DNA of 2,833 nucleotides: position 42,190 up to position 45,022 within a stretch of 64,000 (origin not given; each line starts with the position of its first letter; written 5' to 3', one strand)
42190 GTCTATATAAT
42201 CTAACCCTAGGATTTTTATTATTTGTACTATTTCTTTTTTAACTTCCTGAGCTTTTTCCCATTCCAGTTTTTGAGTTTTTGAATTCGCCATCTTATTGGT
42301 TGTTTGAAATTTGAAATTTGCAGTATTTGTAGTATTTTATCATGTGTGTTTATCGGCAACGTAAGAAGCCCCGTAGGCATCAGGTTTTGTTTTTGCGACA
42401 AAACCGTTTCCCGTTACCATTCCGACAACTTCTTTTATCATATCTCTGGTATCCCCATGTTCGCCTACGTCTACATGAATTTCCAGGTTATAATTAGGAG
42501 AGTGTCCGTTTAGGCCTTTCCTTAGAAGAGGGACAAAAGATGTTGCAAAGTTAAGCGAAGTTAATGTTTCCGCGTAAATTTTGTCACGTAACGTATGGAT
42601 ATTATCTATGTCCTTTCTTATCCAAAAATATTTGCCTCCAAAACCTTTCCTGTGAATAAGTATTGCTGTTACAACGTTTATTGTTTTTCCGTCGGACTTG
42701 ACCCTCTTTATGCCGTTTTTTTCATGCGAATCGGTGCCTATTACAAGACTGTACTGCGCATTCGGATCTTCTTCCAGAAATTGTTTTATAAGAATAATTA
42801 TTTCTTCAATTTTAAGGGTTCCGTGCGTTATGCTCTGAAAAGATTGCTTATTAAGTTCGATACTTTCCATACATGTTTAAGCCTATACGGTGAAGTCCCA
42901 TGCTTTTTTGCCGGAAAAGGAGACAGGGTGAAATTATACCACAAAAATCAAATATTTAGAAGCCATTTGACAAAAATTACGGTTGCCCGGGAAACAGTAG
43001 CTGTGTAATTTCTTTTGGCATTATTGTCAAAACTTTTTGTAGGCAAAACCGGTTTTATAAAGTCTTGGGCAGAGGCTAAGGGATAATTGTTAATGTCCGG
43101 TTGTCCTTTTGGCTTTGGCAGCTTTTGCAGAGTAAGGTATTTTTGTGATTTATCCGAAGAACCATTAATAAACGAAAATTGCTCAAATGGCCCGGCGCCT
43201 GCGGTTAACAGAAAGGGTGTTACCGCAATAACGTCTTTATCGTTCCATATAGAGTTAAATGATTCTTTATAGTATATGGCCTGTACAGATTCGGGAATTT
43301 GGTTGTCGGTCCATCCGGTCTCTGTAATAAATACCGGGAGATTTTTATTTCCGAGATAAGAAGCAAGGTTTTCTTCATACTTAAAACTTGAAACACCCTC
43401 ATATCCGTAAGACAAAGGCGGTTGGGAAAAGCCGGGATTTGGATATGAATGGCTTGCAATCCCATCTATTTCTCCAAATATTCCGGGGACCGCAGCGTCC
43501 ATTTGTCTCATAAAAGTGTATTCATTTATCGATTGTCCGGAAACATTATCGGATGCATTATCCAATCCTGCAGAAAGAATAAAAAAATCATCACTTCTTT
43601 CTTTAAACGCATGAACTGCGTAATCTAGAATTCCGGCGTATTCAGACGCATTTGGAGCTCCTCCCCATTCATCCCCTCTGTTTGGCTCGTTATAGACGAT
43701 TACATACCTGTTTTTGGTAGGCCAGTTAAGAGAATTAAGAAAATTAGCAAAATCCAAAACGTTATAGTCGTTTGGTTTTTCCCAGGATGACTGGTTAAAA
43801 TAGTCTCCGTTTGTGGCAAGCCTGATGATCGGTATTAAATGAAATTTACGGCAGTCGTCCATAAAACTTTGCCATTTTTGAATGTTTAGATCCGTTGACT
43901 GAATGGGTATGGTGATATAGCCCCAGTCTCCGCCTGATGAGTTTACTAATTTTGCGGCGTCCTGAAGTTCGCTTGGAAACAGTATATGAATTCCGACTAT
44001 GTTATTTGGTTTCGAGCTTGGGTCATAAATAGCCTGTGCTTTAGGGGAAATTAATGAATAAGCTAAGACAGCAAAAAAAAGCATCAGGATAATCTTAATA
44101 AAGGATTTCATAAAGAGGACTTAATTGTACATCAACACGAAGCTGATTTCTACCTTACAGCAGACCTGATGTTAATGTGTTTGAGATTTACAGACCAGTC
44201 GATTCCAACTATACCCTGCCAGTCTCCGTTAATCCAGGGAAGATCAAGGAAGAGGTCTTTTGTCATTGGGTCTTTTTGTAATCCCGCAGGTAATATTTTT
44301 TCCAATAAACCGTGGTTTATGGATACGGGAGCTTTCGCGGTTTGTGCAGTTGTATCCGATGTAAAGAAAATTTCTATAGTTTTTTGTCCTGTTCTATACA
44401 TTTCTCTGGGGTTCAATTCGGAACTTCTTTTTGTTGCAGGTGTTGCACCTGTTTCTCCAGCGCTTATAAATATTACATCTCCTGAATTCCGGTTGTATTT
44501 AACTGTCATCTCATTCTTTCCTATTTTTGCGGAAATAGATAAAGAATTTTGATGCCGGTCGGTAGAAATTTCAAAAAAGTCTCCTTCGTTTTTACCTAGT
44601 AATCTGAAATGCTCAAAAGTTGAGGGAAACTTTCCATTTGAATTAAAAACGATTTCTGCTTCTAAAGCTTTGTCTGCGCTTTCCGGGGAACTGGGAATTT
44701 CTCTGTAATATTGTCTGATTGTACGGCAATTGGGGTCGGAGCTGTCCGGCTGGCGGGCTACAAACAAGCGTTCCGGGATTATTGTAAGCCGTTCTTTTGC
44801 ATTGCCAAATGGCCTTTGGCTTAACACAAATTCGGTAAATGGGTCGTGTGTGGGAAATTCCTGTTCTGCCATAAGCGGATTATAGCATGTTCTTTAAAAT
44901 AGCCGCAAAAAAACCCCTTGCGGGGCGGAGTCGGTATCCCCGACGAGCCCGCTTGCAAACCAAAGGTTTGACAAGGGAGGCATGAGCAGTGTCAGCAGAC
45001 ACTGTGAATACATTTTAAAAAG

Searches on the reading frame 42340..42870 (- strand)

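Call 8: search_protein_families(library=pfam, proteins=[window:42340-42870:-], max_evalue=0.01)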
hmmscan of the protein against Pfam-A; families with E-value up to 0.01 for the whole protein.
window:42340-42870:- (176 aa): 1 family
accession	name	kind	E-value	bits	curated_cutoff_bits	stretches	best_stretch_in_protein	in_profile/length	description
PF04308.18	RNaseH_like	-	3.6e-43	147.4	25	1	25-176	3-144/145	Ribonuclease H-like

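Call 41: search_protein_families(library=ncbifam, proteins=[window:42340-42870:-], max_evalue=0.1)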
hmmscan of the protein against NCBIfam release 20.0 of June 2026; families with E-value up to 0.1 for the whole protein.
window:42340-42870:- (176 aa): 0 families

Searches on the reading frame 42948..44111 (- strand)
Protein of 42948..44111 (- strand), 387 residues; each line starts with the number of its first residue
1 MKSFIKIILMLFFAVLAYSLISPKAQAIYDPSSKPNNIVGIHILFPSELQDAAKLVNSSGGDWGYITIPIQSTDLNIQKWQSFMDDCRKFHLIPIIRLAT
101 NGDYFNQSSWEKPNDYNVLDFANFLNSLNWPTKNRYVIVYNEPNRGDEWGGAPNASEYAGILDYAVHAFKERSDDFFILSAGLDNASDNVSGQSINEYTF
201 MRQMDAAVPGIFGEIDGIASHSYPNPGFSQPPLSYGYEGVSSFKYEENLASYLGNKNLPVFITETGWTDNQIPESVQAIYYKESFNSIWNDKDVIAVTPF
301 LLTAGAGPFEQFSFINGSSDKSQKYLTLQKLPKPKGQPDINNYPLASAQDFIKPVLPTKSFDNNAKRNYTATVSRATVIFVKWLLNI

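Call 8: search_protein_families(library=pfam, proteins=[window:42948-44111:-], max_evalue=0.01)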
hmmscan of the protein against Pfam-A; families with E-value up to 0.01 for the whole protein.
window:42948-44111:- (387 aa): 0 families

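Call 30: find_homologous_proteins(query=window:42948-44111:-)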
Query window:42948-44111:- (387 aa): 6265 proteins with E <= 0.001 among 8000 candidates; the best 120 are listed.
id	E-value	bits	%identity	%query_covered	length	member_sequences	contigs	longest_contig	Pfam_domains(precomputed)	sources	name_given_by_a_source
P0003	3.8e-256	867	100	98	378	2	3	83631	-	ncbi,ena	-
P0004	2.4e-210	716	81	100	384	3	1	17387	-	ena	-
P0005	8.3e-197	672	75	100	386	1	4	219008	-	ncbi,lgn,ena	-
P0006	3.1e-181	620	69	98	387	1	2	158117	-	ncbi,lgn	-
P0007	4.7e-181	620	71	98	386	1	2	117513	-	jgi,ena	-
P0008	1.0e-180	619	69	98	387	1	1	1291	-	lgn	-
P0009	3.3e-180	617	68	100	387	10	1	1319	-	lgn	-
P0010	9.8e-180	616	71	95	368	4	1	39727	-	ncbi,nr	ncbi:MAG: hypothetical protein M1277_01835 [Patescibacteria group bacterium]|nr:hypothetical protein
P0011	1.6e-179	615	71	95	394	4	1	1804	-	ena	-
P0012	1.7e-179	615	70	98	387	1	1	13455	-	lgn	-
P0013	1.2e-177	609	71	98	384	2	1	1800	-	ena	-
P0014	1.3e-177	609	70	96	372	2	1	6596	-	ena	-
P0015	2.9e-177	607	68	100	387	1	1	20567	-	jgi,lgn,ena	-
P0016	2.4e-176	604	67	100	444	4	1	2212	-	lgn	-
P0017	1.3e-174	599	71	93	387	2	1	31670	-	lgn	-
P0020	1.6e-171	588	66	100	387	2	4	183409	-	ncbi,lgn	-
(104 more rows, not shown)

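Call 31: find_encoding_contigs(protein=P0004, flank=4000, max_places=1)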
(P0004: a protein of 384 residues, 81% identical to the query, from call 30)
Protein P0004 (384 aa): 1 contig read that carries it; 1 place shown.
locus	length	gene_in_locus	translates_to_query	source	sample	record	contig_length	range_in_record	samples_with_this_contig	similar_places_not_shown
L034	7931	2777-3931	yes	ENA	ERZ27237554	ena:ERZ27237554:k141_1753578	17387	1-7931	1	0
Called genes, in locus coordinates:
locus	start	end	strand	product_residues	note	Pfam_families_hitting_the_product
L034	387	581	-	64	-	-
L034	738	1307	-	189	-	-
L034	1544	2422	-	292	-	PF12760:Zn_ribbon_IS1595 (weak), PF12762:DDE_Tnp_IS1595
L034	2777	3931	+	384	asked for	-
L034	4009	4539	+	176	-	PF04308:RNaseH_like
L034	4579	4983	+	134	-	PF18894:PhageMetallopep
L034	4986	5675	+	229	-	PF21694:DNA_pol3_delta_C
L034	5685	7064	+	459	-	PF02878:PGM_PMM_I, PF02879:PGM_PMM_II, PF02880:PGM_PMM_III, PF00408:PGM_PMM_IV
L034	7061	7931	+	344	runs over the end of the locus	PF10432:bact-PGI_C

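Call 32: find_encoding_contigs(protein=P0006, flank=4000, max_places=1)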
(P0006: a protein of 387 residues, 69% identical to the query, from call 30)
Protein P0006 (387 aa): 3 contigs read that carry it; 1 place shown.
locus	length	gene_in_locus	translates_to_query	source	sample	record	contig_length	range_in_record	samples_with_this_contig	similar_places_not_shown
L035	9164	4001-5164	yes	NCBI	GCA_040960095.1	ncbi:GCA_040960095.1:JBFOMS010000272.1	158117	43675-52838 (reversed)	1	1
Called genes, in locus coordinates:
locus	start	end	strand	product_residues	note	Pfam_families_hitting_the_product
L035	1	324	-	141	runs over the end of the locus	-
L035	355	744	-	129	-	-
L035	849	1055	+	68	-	PF24250:HVO_2718 (weak), PF13560:HTH_31, PF12844:HTH_19, PF13443:HTH_26 (weak), PF01381:HTH_3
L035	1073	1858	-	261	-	PF00227:Proteasome (weak)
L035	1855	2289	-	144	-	-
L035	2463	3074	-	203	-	PF13489:Methyltransf_23, PF13847:Methyltransf_31, PF08241:Methyltransf_11, PF08242:Methyltransf_12, PF13649:Methyltransf_25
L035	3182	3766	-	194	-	PF09723:Zn_ribbon_8 (faint), PF01396:Zn_ribbon_Top1 (faint), PF06677:Auto_anti-p27 (faint), PF13240:Zn_Ribbon_1 (faint), PF26040:Zn_ribbon_CLPX_N (faint), PF03119:DNA_ligase_ZBD (faint)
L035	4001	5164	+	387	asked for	-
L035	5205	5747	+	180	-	PF04308:RNaseH_like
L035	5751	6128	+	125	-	PF18894:PhageMetallopep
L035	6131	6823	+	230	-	PF21694:DNA_pol3_delta_C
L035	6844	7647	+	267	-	PF00702:Hydrolase (faint), PF08282:Hydrolase_3, PF03332:PMM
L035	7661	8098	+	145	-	PF01050:MannoseP_isomer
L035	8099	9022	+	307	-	-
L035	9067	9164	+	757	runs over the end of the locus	PF01326:PPDK_N, PF00391:PEP-utilizers, PF02896:PEP-utilizers_C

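Call 33: find_encoding_contigs(protein=P0007, flank=4000, max_places=1)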
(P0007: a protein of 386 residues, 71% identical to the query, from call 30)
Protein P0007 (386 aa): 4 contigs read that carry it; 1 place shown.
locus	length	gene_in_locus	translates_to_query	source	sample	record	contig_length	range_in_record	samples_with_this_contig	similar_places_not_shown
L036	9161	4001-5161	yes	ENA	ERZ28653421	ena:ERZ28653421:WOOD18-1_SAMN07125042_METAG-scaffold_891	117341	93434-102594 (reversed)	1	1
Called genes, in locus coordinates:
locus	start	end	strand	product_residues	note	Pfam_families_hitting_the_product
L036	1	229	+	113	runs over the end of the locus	-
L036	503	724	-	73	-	-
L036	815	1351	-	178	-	PF01396:Zn_ribbon_Top1 (faint), PF03119:DNA_ligase_ZBD (faint), PF06677:Auto_anti-p27 (faint), PF13240:Zn_Ribbon_1 (faint), PF26040:Zn_ribbon_CLPX_N (faint)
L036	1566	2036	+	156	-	-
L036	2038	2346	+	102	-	-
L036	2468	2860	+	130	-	-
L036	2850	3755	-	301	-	PF12760:Zn_ribbon_IS1595 (weak), PF12762:DDE_Tnp_IS1595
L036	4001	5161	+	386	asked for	-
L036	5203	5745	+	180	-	PF04308:RNaseH_like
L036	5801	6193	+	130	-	PF18894:PhageMetallopep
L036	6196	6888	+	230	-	PF21694:DNA_pol3_delta_C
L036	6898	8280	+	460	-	PF02878:PGM_PMM_I, PF02879:PGM_PMM_II, PF02880:PGM_PMM_III, PF00408:PGM_PMM_IV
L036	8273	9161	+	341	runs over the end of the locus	PF10432:bact-PGI_C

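Call 34: find_encoding_contigs(protein=P0020, flank=4000, max_places=1)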
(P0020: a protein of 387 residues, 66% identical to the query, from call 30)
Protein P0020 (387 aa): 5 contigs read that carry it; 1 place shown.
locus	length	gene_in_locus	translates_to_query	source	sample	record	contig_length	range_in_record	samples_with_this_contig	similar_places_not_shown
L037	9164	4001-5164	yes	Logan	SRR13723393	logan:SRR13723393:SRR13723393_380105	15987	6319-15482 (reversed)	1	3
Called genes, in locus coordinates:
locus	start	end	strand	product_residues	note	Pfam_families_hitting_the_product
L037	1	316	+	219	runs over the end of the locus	PF05552:MS_channel_1st_1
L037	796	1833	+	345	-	-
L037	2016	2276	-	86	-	-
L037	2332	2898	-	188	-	PF01396:Zn_ribbon_Top1 (faint), PF06677:Auto_anti-p27 (faint), PF09723:Zn_ribbon_8 (faint), PF26040:Zn_ribbon_CLPX_N (faint), PF03119:DNA_ligase_ZBD (faint), PF13240:Zn_Ribbon_1 (faint)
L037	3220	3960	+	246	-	-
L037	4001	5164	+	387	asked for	-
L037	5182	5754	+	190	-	PF04308:RNaseH_like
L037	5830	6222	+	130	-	PF18894:PhageMetallopep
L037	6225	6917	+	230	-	PF21694:DNA_pol3_delta_C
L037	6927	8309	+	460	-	PF02878:PGM_PMM_I, PF02879:PGM_PMM_II, PF02880:PGM_PMM_III, PF00408:PGM_PMM_IV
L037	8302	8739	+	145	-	PF01050:MannoseP_isomer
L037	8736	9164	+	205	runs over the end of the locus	PF06560:GPI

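Call 40: search_solved_structures(query=window:42948-44111:-, max_evalue=1)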
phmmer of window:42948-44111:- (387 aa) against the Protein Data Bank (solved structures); distinct sequences matched with E-value up to 1: 0.

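Call 41: search_protein_families(library=ncbifam, proteins=[window:42948-44111:-], max_evalue=0.1)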
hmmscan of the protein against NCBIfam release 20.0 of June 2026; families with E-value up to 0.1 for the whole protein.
window:42948-44111:- (387 aa): 0 families

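Call 47: find_related_loci(query=A6, collection=metagenome_contigs, flank=2500)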
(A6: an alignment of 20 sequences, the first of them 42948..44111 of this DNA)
Query A6 (387 aa) in metagenome_contigs; peptide patterns used: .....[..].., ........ (x = any residue, [..] = any of these).
467 stretches matched a pattern; 437 encode a relative of the query (tblastn E <= 1e-3); the best 80 are kept; 80 distinct loci.
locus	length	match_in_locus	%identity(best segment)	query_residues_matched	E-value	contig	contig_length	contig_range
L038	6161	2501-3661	68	1-387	0e+0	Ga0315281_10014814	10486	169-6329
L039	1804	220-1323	71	19-386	0e+0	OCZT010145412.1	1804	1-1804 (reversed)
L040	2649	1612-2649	71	27-372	5e-180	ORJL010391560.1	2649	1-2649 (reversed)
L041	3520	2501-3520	68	1-340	1e-161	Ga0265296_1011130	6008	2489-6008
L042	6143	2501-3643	56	3-387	6e-145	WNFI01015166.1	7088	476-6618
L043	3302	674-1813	58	5-385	2e-149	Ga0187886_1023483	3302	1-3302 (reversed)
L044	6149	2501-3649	55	6-387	6e-143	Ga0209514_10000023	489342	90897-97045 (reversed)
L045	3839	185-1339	54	5-387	6e-145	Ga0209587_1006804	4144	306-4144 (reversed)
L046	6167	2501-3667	56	1-385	7e-141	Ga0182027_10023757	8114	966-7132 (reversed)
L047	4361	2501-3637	58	1-385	3e-142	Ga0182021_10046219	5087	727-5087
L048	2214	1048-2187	57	4-385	3e-149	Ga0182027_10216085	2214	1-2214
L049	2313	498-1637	56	4-385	2e-148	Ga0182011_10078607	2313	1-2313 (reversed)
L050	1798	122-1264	55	1-385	2e-150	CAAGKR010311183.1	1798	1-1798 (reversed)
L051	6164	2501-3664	55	1-387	5e-139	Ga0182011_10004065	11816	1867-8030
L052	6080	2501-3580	58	24-385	1e-138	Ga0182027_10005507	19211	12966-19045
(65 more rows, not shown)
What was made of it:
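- Tried and rejected: The protein-anchored retrieval (call 47) then worked.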

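Call 76: search_protein_families(library=pfam, alignment_id=A6, max_evalue=1)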
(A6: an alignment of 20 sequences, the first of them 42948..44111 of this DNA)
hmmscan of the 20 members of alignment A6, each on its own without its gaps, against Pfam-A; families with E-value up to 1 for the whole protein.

A. member 1, window:42948-44111:- (387 aa): 3 families
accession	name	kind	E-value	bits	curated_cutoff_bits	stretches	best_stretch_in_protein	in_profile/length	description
PF09154.16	Alpha-amy_C_pro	-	0.052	14.1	21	1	249-276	25-52/57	Alpha-amylase C-terminal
PF00520.37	Ion_trans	-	0.11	12.2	25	0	2-131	127-181/241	Ion transport protein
PF11337.13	DUF3139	-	0.24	12.4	27.3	1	243-283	24-64/83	Protein of unknown function (DUF3139)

B. families by the number of members that match (of 20 scanned): 12 families
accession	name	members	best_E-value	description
PF00150.24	Cellulase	6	0.00073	Cellulase (glycosyl hydrolase family 5)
PF11790.14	Glyco_hydro_cc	2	7.3e-05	Glycosyl hydrolase catalytic core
PF09154.16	Alpha-amy_C_pro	2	0.052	Alpha-amylase C-terminal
PF11337.13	DUF3139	2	0.13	Protein of unknown function (DUF3139)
PF08770.17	SoxZ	1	0.00066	Sulphur oxidation protein SoxZ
PF00047.31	ig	1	0.066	Immunoglobulin domain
PF02091.20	tRNA-synt_2e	1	0.068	Glycyl-tRNA synthetase alpha subunit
PF13605.11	DUF4141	1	0.096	Domain of unknown function (DUF4141)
PF00520.37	Ion_trans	1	0.11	Ion transport protein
PF05236.20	TAF4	1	0.23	Transcription initiation factor TFIID component TAF4 family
PF03202.18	Lipoprotein_10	1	0.37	Putative mycoplasma lipoprotein, C-terminal region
PF08139.17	LPAM_1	1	0.93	Prokaryotic membrane lipoprotein lipid attachment site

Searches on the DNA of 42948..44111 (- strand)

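Call 60: search_rna_families(sources=[L036, L047, L068, L046, L080], threshold=evalue, max_evalue=5)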
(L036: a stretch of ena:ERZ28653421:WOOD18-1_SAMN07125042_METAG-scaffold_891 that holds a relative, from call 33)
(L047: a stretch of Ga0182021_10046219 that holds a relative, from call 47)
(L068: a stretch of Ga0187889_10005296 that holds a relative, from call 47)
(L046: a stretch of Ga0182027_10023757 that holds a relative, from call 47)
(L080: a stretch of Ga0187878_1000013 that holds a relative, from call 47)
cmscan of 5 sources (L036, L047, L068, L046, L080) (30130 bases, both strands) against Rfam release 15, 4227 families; matches with E-value up to 5: 4.
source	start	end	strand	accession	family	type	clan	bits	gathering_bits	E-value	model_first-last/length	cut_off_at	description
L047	3452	3506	+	RF02098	DGCR5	Gene; lncRNA;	-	22.4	50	4.8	1-49/49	no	DiGeorge syndrome critical region gene 5 conserved region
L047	39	64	-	RF01307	sR55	Gene; snRNA; snoRNA; CD-box;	-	19.1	35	2.1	1-65/65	no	Small nucleolar RNA sR55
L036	6966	7085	-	RF00619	U6atac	Gene; snRNA; splicing;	CL00009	18.7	33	1.1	1-126/126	no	U6atac minor spliceosomal RNA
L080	1346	1569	-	RF02942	Clostridiales-3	Gene; sRNA;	-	18.4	103.4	0.49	1-264/264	no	Clostridiales-3 RNA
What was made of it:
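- On Any described RNA family (Rfam 15, 4227 models, including SRP RNA, 6S, tmRNA, RNase P, riboswitches and leaders): Five homologous loci give no hit at the RNA at E up to 5 (call 60).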

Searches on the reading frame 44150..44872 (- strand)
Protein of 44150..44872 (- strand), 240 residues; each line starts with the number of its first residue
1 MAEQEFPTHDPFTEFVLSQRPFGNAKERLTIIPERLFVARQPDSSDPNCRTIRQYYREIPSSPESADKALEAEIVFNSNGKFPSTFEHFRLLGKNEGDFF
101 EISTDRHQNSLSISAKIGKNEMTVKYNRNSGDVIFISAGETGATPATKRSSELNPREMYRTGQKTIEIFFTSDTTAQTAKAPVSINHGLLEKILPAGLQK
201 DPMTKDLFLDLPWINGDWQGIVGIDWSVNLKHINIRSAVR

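Call 8: search_protein_families(library=pfam, proteins=[window:44150-44872:-], max_evalue=0.01)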
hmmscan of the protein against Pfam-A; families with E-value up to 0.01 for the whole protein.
window:44150-44872:- (240 aa): 0 families

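Call 12: find_encoding_contigs(protein=window:44150-44872:-, flank=6000, max_places=10)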
Protein window:44150-44872:- (240 aa): 11 contigs read that carry it; 4 places shown.
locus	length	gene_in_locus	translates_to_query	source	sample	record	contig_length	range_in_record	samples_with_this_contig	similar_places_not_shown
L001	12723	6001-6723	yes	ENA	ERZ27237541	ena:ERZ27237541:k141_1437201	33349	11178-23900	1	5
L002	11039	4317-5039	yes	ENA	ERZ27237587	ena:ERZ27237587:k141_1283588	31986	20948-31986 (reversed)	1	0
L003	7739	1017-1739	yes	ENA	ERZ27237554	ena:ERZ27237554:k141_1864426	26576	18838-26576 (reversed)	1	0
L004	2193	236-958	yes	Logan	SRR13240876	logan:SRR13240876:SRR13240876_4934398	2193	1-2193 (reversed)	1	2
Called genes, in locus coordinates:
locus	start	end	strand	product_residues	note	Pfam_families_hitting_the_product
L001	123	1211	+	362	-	PF00478:IMPDH, PF03060:NMO (faint), PF01070:FMN_dh (weak)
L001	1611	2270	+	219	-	PF05552:MS_channel_1st_1 (weak)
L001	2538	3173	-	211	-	PF13489:Methyltransf_23, PF13847:Methyltransf_31, PF08241:Methyltransf_11, PF08242:Methyltransf_12, PF13649:Methyltransf_25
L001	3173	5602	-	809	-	PF09586:YfhO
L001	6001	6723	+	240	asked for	-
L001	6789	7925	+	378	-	-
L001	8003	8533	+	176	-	PF04308:RNaseH_like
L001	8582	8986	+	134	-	PF18894:PhageMetallopep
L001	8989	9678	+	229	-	PF21694:DNA_pol3_delta_C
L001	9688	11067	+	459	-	PF02878:PGM_PMM_I, PF02879:PGM_PMM_II, PF02880:PGM_PMM_III, PF00408:PGM_PMM_IV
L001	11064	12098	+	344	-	PF10432:bact-PGI_C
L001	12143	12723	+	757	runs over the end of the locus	PF01326:PPDK_N, PF00391:PEP-utilizers, PF02896:PEP-utilizers_C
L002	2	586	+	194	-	?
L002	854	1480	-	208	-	PF13489:Methyltransf_23, PF13847:Methyltransf_31, PF08241:Methyltransf_11, PF08242:Methyltransf_12, PF13649:Methyltransf_25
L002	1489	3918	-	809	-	PF09586:YfhO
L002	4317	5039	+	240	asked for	-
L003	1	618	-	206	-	?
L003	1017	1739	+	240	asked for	-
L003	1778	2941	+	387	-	-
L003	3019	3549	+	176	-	PF04308:RNaseH_like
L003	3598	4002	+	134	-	PF18894:PhageMetallopep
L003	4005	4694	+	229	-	PF21694:DNA_pol3_delta_C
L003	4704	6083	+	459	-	PF02878:PGM_PMM_I, PF02879:PGM_PMM_II, PF02880:PGM_PMM_III, PF00408:PGM_PMM_IV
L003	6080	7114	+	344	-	PF10432:bact-PGI_C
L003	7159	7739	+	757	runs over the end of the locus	PF01326:PPDK_N, PF00391:PEP-utilizers, PF02896:PEP-utilizers_C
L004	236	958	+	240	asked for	-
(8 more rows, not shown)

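Call 15: find_homologous_proteins(query=window:44150-44872:-)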
Query window:44150-44872:- (240 aa): 2 proteins with E <= 0.001 among 257 candidates.
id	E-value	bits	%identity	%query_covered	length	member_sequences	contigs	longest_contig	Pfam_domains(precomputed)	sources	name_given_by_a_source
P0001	5.3e-158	542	100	100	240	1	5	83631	-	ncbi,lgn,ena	-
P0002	2.9e-71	258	53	99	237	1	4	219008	-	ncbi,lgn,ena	-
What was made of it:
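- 44150..44872 (-): Gene X: a fast-evolving 240-aa hypothetical protein downstream of the RNA. Only one homolog turned up in the 5.8-billion-protein search (call 15).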

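Call 16: find_encoding_contigs(protein=P0002, flank=8000, max_places=6)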
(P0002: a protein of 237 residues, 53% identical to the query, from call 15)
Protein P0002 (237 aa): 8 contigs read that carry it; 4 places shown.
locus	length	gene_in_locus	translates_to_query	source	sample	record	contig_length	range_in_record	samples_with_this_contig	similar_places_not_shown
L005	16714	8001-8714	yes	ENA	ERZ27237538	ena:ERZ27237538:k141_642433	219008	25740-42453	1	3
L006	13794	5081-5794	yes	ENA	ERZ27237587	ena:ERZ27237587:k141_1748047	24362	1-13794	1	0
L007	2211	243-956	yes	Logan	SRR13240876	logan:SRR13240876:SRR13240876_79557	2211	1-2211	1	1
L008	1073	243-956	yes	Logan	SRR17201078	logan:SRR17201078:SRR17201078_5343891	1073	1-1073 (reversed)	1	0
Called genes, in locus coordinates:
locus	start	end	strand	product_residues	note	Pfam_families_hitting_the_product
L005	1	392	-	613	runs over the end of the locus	PF01841:Transglut_core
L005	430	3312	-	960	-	PF00005:ABC_tran (faint), PF02463:SMC_N (faint), PF03193:RsgA_GTPase (faint), PF13175:AAA_15 (faint), PF13191:AAA_16 (faint), PF13555:AAA_29 (faint), PF17760:UvrA_inter, PF17755:UvrA_DNA-bind, +3 more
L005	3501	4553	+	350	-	PF00478:IMPDH, PF03060:NMO (faint), PF01070:FMN_dh (weak)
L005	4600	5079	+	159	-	-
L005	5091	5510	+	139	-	PF18899:DUF5655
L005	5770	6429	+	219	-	PF05552:MS_channel_1st_1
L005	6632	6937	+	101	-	-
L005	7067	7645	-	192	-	-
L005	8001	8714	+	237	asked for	-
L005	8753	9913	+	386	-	-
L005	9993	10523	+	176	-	PF04308:RNaseH_like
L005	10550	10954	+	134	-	PF18894:PhageMetallopep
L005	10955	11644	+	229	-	PF21694:DNA_pol3_delta_C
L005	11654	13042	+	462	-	PF02878:PGM_PMM_I, PF02879:PGM_PMM_II, PF02880:PGM_PMM_III, PF00408:PGM_PMM_IV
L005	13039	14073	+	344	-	PF01380:SIS (faint), PF10432:bact-PGI_C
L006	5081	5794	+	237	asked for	-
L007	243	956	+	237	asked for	-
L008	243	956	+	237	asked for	-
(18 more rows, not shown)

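Call 17: list_cluster_members(proteins=[P0001, P0002])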
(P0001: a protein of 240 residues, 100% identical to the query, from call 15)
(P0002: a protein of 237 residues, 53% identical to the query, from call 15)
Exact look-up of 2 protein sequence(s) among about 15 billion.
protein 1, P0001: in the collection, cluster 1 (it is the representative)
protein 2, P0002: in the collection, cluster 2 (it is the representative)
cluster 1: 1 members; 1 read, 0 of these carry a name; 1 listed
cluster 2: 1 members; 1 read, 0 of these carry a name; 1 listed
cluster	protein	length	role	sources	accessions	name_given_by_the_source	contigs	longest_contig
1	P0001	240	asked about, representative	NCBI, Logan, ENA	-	-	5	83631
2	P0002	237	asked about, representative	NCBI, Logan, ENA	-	-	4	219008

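Call 41: search_protein_families(library=ncbifam, proteins=[window:44150-44872:-], max_evalue=0.1)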
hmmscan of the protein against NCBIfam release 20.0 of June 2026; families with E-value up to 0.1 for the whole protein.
window:44150-44872:- (240 aa): 0 families
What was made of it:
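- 44150..44872 (-): No Pfam or NCBIfam match (calls 8, 41).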
